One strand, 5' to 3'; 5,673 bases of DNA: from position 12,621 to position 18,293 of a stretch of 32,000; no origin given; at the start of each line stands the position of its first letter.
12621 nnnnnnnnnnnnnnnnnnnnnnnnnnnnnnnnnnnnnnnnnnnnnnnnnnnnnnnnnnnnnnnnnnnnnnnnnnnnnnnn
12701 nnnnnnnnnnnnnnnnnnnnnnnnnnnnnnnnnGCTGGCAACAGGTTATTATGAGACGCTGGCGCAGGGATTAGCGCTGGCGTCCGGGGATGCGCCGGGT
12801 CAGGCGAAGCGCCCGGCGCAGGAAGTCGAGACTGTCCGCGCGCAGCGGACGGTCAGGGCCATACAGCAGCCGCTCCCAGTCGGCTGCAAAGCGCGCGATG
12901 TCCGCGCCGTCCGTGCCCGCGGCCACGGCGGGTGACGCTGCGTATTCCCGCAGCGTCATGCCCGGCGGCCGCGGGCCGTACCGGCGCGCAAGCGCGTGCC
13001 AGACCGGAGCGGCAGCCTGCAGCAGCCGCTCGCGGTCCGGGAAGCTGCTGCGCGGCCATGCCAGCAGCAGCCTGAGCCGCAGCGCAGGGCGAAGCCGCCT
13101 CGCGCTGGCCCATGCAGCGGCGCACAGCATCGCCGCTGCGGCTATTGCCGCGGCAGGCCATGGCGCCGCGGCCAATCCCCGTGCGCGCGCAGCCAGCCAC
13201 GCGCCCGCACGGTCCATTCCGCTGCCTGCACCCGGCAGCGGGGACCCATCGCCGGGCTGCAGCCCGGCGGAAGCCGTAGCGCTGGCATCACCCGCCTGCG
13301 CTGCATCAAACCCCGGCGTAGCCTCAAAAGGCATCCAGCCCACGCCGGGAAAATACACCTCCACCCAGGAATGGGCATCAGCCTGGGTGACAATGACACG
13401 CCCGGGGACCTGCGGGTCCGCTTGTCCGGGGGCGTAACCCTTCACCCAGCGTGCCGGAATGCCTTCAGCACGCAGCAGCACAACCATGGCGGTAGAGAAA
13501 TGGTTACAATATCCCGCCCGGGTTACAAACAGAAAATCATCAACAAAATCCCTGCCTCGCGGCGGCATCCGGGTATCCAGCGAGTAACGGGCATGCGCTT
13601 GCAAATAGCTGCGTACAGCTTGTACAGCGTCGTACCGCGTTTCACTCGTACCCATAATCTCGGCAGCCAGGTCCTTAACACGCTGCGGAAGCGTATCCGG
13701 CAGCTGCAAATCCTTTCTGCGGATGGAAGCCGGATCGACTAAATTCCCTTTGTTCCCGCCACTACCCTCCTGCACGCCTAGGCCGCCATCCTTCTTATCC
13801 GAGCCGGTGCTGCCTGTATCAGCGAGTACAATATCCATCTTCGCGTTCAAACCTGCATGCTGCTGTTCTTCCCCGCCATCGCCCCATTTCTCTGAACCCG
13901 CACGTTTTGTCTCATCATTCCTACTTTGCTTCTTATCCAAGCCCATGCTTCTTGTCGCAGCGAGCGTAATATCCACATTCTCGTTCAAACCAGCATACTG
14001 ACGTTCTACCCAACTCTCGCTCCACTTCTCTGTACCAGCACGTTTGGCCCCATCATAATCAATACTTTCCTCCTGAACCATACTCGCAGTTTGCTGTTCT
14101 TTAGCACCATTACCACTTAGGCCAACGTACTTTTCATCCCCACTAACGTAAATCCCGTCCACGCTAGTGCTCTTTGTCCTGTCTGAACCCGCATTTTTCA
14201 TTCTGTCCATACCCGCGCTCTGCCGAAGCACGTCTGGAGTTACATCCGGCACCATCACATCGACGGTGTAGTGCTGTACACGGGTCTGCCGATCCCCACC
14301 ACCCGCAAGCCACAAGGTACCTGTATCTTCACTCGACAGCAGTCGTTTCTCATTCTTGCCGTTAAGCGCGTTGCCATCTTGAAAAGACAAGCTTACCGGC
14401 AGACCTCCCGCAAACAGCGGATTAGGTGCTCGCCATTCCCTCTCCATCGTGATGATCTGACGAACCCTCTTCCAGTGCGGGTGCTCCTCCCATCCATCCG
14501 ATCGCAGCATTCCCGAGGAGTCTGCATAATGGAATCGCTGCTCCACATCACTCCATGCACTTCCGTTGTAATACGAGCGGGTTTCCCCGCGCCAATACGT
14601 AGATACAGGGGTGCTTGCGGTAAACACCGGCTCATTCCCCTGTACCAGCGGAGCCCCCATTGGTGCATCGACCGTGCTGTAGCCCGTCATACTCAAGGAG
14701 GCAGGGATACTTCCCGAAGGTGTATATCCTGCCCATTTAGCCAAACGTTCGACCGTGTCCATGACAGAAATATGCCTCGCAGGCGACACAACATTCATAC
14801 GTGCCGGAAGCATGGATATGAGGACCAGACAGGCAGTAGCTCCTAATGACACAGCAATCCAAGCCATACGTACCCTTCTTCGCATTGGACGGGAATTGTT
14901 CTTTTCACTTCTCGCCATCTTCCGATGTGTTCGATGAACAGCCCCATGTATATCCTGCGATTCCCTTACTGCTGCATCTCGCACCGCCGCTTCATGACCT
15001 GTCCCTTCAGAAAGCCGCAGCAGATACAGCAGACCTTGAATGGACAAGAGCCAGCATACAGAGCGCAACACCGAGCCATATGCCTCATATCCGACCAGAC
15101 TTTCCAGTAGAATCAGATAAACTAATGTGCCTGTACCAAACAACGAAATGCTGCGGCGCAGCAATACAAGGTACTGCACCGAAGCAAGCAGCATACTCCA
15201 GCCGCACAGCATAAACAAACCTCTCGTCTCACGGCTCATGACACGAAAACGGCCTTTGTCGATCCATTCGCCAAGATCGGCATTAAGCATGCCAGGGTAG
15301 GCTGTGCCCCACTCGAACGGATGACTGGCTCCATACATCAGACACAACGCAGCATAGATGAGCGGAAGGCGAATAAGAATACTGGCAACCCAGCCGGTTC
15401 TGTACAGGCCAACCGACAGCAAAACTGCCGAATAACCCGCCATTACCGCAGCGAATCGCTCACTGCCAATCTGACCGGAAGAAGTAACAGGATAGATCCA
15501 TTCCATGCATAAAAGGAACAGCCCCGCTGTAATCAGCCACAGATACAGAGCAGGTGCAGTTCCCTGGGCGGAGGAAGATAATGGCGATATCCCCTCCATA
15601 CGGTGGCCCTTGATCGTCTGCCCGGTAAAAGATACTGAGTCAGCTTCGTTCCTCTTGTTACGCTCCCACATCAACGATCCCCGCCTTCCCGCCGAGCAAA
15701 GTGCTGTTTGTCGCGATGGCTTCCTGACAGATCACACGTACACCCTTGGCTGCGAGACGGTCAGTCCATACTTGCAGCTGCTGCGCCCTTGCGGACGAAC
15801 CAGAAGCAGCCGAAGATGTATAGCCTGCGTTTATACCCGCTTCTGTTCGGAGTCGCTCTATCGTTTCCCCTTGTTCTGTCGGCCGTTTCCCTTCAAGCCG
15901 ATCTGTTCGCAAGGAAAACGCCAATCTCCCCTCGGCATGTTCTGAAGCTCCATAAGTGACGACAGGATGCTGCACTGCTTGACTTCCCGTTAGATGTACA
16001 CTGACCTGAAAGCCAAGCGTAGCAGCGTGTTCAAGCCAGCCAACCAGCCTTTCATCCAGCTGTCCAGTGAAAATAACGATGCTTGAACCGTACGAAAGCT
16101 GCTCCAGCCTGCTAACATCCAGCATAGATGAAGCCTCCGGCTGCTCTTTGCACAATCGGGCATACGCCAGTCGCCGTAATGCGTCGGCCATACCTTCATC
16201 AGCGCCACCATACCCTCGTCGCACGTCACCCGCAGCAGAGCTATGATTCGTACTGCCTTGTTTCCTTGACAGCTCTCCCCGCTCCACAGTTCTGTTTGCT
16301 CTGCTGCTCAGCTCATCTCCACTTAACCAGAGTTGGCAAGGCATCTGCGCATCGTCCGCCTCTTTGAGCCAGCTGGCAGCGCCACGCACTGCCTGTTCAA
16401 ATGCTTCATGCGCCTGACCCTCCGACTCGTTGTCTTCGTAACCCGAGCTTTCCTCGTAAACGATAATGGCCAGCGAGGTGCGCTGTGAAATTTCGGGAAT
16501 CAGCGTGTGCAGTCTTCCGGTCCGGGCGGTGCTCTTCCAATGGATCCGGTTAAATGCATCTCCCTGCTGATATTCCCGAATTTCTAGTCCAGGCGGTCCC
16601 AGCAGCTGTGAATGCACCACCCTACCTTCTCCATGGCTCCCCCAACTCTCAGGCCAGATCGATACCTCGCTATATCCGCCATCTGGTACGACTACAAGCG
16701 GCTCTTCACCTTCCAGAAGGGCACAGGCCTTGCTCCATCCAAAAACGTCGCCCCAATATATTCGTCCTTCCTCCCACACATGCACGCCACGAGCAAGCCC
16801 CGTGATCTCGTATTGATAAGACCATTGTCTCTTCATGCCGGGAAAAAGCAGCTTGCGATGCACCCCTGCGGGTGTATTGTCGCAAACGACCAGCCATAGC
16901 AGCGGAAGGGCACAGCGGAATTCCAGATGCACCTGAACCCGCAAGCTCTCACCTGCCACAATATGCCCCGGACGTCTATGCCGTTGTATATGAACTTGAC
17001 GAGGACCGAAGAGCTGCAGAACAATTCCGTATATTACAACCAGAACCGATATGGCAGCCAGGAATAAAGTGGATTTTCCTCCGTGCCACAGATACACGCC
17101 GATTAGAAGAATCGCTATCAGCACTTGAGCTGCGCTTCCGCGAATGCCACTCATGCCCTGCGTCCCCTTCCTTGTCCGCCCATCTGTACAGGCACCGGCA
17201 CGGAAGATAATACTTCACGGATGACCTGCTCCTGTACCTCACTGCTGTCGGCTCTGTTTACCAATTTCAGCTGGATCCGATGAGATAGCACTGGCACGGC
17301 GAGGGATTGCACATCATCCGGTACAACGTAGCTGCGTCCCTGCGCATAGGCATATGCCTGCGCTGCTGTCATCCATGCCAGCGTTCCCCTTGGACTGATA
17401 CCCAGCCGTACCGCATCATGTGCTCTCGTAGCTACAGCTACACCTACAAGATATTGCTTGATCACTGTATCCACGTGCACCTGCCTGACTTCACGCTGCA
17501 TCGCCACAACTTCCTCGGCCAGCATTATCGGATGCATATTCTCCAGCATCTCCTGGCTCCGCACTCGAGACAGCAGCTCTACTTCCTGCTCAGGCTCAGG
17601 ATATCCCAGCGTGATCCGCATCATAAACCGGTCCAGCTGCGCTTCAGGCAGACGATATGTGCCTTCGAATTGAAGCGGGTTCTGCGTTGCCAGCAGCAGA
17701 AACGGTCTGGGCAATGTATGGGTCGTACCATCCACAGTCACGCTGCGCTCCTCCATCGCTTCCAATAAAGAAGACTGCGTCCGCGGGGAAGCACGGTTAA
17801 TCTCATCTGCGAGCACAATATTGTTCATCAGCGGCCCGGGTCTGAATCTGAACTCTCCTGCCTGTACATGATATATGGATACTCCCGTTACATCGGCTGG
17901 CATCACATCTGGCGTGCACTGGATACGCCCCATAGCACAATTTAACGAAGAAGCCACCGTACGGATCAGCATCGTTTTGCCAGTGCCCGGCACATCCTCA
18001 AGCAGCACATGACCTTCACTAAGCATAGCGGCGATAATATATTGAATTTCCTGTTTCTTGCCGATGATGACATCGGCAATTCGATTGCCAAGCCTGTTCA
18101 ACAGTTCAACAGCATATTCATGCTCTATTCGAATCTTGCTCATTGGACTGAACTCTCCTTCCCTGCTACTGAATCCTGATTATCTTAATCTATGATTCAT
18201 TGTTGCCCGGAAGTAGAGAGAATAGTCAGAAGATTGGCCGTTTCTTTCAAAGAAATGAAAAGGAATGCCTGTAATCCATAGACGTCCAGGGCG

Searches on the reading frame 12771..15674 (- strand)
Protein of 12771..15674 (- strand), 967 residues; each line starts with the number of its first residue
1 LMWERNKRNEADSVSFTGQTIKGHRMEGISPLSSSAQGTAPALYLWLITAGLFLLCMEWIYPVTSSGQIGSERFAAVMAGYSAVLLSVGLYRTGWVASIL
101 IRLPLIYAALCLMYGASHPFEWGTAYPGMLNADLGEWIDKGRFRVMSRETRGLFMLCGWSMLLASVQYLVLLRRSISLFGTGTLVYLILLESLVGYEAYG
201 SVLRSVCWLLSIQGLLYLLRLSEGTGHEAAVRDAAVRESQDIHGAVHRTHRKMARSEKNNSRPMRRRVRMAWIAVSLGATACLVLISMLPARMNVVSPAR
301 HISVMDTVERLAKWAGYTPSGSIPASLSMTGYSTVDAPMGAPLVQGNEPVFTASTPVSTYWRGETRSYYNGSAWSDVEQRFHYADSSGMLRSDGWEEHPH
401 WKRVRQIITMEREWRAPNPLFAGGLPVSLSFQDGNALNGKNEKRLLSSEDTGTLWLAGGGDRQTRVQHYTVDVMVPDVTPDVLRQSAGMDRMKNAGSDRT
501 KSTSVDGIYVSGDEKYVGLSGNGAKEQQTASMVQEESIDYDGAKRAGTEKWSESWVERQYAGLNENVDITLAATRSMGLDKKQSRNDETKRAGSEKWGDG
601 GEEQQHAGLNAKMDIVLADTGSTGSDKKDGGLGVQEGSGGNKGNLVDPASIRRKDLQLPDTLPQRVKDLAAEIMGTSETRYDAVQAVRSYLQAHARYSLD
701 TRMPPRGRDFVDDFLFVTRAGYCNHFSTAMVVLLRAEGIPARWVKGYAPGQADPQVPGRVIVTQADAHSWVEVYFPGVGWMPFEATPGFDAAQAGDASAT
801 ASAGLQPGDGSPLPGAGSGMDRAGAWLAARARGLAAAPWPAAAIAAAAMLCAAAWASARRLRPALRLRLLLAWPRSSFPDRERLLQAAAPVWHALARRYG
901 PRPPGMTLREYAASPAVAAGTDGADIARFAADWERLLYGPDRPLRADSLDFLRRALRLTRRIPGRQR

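Call 20: search_protein_families(library=ncbifam, proteins=[window:12771-15674:-], max_evalue=0.001)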
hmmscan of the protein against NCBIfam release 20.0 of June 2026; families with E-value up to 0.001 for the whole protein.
window:12771-15674:- (967 aa): 0 families

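Call 31: search_protein_families(library=pfam, proteins=[window:12771-15674:-], max_evalue=0.01)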
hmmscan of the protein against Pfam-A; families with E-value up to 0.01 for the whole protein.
window:12771-15674:- (967 aa): 2 families
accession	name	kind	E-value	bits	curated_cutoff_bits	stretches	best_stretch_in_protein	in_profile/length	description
PF01841.26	Transglut_core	-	5.6e-28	97.8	23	1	668-785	2-108/108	Transglutaminase-like superfamily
PF13559.11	DUF4129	-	2.3e-07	31.2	24.8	1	891-957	5-69/69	Domain of unknown function (DUF4129)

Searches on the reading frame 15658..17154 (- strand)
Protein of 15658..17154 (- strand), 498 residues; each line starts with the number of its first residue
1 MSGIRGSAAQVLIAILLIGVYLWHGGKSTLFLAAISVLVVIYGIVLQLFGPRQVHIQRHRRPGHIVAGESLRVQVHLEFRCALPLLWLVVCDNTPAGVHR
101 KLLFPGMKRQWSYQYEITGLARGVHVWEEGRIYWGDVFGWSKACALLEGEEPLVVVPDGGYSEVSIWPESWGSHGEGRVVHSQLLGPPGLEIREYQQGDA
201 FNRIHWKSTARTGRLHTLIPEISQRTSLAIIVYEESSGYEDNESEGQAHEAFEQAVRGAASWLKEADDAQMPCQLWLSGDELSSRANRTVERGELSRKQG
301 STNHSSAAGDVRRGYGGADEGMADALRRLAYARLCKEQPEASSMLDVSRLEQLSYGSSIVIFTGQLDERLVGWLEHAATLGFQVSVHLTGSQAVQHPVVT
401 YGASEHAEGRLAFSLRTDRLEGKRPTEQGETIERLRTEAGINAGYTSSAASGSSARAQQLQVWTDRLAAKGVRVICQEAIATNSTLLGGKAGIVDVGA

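Call 20: search_protein_families(library=ncbifam, proteins=[window:15658-17154:-], max_evalue=0.001)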
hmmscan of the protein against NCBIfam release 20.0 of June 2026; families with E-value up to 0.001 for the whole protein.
window:15658-17154:- (498 aa): 0 families

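Call 31: search_protein_families(library=pfam, proteins=[window:15658-17154:-], max_evalue=0.01)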
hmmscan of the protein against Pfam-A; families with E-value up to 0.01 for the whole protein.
window:15658-17154:- (498 aa): 1 family
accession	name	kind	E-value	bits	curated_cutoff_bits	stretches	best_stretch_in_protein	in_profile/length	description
PF01882.25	DUF58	-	2.4e-06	27.4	23.4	1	191-246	1-54/216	Protein of unknown function DUF58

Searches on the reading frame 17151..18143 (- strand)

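Call 20: search_protein_families(library=ncbifam, proteins=[window:17151-18143:-], max_evalue=0.001)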
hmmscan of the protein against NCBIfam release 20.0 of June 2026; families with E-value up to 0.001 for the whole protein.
window:17151-18143:- (330 aa): 11 families
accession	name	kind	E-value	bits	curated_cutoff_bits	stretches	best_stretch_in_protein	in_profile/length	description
TIGR02031.1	BchD-ChlD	equivalog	1.2e-16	60.6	499.55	1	46-295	19-276/608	magnesium chelatase ATPase subunit D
TIGR02442.1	Cob-chelat-sub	hypoth_equivalog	2.5e-13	49.4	779.45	1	93-302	111-322/641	putative cobaltochelatase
TIGR02030.1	BchI-ChlI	equivalog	1.3e-09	37.7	466.95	1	100-312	122-336/337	magnesium chelatase ATPase subunit I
NF047784.1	MadB_ATPase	equivalog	6.2e-07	28.9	475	1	109-224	141-245/298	MadB family AAA-type ATPase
TIGR00764.1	lon_rel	equivalog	1.4e-06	27.2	516.6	1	20-68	14-62/608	ATP-dependent protease LonB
NF010054.0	PRK13531.1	equivalog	3.8e-06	26.2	681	1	12-280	8-279/498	ATPase RavA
TIGR02640.1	gas_vesic_GvpN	equivalog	2.4e-05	24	266.8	1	111-221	110-217/262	gas vesicle protein GvpN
NF009943.0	PRK13406.1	equivalog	0.00023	19.8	571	1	109-291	96-256/585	magnesium chelatase subunit D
TIGR01650.1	PD_CobS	equivalog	0.00024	20.4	558.55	0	30-203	51-242/327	cobaltochelatase subunit CobS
NF042959.1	IteA_antiphage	equivalog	0.00034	19.9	510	0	14-71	96-153/367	anti-phage ATPase IteA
TIGR00635.1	ruvB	equivalog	0.0009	18.4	299.05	0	43-135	30-110/305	Holliday junction branch migration DNA helicase RuvB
